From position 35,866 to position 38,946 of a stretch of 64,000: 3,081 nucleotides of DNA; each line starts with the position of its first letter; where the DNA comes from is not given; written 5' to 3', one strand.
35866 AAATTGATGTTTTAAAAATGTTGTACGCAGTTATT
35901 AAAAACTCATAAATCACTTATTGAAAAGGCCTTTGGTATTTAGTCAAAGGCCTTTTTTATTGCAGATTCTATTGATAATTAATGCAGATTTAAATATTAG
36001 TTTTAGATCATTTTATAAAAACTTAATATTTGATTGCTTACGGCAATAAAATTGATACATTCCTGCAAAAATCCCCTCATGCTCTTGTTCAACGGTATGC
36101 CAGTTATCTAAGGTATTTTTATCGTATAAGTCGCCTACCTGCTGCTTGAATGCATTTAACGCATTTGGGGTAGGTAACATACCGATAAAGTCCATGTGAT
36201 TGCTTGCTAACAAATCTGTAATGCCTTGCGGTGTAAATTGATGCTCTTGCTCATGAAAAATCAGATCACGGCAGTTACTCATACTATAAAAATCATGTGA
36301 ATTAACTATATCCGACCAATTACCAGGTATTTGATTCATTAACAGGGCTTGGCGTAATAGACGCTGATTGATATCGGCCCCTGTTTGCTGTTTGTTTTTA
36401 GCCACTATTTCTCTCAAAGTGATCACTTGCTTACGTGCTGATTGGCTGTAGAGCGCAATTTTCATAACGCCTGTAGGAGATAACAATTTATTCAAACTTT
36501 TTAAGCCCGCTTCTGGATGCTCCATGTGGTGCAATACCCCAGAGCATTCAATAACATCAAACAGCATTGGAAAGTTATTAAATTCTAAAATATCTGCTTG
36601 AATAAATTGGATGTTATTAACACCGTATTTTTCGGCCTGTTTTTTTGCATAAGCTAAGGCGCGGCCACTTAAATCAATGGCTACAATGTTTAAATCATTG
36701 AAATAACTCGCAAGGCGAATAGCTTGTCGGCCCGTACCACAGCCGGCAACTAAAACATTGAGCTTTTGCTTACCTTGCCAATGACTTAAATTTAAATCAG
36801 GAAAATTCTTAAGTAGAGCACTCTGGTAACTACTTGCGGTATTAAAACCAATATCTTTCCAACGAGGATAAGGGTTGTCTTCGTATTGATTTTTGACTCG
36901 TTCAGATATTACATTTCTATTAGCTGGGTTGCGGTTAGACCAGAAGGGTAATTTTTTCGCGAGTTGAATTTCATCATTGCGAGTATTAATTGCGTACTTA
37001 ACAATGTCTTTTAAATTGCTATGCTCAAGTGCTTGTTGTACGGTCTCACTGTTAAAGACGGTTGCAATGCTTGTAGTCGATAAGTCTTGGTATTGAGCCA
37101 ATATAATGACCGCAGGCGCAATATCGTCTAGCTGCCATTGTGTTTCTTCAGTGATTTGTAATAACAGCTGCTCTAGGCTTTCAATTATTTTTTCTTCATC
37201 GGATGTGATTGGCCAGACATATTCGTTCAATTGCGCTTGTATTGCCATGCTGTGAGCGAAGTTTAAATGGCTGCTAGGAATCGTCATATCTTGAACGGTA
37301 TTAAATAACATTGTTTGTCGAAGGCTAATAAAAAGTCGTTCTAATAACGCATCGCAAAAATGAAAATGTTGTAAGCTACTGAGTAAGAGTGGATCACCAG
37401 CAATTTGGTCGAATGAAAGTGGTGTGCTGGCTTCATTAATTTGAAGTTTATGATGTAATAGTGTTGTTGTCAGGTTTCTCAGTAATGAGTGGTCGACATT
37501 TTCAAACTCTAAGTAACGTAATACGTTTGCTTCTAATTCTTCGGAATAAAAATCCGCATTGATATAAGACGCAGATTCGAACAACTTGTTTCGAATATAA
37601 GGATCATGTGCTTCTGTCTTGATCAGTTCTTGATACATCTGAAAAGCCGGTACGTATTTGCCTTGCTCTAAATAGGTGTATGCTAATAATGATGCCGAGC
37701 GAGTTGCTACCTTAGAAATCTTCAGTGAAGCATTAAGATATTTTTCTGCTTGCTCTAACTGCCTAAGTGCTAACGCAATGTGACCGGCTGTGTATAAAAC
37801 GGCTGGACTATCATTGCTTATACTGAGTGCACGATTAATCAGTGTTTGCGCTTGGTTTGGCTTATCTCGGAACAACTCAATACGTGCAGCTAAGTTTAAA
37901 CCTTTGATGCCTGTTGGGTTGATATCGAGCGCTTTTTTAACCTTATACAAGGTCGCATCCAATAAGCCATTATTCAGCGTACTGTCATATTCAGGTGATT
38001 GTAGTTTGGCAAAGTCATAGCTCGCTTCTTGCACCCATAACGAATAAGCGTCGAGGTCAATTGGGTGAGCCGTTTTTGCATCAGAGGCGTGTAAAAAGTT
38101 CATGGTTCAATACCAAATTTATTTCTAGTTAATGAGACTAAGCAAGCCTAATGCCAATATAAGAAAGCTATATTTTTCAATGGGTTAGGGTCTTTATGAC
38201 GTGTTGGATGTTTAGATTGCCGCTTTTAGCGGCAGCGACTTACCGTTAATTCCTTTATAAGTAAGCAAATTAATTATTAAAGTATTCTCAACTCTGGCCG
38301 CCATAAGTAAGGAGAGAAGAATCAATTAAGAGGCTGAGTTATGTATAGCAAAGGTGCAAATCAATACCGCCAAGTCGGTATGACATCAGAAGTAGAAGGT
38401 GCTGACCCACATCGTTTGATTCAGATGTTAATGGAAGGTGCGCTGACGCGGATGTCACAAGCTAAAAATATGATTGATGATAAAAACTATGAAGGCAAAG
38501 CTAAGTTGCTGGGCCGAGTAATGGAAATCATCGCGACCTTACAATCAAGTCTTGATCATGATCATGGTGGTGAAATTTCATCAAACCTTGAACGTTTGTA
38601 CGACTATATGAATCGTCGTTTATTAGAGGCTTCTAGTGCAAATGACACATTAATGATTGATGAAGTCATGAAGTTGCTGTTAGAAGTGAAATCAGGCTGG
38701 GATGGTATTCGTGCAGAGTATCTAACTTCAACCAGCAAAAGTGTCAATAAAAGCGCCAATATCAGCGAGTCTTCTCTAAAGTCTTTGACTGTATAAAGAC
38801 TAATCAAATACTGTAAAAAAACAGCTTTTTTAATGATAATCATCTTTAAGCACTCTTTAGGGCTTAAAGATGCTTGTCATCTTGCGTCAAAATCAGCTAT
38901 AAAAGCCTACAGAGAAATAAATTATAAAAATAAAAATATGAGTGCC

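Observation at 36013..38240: TPR-fused SAM methyltransferase lies antisense between fliD and fliS and is wired into the sigma54 flagellar cascade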

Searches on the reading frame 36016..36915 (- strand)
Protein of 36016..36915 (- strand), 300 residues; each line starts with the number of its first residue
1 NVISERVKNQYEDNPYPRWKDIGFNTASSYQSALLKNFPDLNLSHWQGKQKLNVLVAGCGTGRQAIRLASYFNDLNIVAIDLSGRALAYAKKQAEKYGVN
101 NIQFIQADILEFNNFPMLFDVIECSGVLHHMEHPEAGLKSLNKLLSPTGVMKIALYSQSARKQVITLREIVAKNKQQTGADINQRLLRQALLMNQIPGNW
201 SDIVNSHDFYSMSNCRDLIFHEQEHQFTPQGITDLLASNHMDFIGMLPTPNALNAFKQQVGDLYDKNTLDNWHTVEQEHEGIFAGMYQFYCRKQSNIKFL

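Call 39: search_solved_structures(query=window:36016-36915:-, max_evalue=0.00001, show_alignments=5)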
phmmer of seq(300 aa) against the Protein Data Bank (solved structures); distinct sequences matched with E-value up to 0.00001: 12.
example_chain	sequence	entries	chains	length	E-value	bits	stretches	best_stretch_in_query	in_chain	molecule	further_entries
8hkr_A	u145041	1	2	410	7e-17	64.9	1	50-246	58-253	Protein lysine methyltransferase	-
3mgg_A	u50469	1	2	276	2e-16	63.4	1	53-153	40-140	Methyltransferase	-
8joz_A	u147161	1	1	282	4.1e-09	39.4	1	26-158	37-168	tRNA 5-carboxymethoxyuridine methyltransferase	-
4htf_A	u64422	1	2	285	4.2e-09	39.3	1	26-158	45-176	S-adenosylmethionine-dependent methyltransferase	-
5doo_A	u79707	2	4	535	6.4e-09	38.7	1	50-190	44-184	protein lysine methyltransferase 2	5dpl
3bus_A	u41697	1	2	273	1.7e-07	34.1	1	52-156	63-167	Methyltransferase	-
6uak_A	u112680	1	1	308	1.8e-07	34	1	45-152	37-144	SAM dependent methyltransferase LahSB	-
7bgg_A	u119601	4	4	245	2.9e-07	33.3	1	38-158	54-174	heterocyclic toxin methyltransferase (Rv0560c) | 2-heptyl-1-hydroxyquinolin-4(1H)-one methyltransferase | Uncharacterized protein Rv0560c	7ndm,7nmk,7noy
5f8c_A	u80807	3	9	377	4.4e-07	32.7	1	53-154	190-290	Methyltransferase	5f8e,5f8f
5dnk_A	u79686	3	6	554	9.9e-07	31.5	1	11-195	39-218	protein lysine methyltransferase 1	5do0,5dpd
4nec_A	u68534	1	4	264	3.4e-06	29.8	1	54-155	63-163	Putative SAM-dependent methyltransferase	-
6uv6_A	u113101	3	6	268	7e-06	28.8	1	53-158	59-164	D-glucose O-methyltransferase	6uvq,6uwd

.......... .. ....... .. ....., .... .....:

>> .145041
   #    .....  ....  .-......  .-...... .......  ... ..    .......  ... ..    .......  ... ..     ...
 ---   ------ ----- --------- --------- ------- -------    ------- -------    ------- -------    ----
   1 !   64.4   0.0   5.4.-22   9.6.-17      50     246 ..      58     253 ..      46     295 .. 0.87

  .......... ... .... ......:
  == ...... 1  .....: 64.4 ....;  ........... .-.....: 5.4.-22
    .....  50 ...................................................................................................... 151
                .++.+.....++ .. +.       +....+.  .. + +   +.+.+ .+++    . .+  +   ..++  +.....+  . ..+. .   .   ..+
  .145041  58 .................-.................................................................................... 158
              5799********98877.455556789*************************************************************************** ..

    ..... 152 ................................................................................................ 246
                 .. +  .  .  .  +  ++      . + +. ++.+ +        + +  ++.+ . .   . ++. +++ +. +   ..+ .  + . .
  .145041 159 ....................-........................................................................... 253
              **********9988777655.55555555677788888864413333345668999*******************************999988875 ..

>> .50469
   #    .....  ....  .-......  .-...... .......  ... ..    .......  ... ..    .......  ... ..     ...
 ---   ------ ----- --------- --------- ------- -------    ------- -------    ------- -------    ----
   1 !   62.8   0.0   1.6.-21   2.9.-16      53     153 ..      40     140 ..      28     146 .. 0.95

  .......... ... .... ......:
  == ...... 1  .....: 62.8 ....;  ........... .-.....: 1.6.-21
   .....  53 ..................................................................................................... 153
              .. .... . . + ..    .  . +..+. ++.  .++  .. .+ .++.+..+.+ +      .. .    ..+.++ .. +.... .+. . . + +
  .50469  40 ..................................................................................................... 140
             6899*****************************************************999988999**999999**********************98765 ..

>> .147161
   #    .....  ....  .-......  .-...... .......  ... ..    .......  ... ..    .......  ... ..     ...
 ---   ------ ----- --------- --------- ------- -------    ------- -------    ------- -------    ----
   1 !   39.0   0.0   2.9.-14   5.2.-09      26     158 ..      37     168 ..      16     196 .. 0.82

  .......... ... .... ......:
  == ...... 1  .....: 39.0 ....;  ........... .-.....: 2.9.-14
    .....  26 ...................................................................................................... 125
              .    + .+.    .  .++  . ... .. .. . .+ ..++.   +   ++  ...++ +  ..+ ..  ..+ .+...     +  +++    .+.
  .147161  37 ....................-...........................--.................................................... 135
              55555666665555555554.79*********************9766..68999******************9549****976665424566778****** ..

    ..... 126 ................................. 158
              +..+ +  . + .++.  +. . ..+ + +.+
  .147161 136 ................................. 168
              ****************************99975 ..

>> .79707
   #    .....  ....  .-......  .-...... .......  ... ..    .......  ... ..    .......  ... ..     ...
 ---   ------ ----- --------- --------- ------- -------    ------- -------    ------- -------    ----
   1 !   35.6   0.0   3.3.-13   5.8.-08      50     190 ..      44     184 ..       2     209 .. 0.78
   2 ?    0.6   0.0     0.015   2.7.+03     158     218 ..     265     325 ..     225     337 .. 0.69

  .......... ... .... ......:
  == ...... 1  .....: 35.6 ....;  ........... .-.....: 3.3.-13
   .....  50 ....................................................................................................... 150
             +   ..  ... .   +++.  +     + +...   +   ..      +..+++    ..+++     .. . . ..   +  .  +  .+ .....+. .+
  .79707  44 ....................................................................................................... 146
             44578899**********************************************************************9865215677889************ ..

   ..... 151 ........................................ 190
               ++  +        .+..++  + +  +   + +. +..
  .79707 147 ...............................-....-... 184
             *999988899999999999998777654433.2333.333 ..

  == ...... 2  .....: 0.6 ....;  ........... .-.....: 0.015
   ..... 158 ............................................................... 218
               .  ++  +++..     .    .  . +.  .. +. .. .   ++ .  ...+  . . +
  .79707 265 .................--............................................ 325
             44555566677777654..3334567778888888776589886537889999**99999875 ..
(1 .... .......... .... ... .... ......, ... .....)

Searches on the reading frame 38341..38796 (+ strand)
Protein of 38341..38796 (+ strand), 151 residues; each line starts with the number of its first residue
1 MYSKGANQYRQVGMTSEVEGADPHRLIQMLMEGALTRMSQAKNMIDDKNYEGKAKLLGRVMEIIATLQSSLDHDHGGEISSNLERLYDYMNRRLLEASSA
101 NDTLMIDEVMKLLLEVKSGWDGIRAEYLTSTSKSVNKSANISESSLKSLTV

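Call 49: search_protein_families(library=ncbifam, proteins=[window:38341-38796:+], max_evalue=1e-10)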
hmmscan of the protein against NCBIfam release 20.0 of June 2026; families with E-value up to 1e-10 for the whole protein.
window:38341-38796:+ (151 aa): 1 family
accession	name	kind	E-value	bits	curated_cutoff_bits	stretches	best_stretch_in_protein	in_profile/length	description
TIGR00208.1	fliS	equivalog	6.4e-27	94.1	53.75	1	2-122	3-119/124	flagellar export chaperone FliS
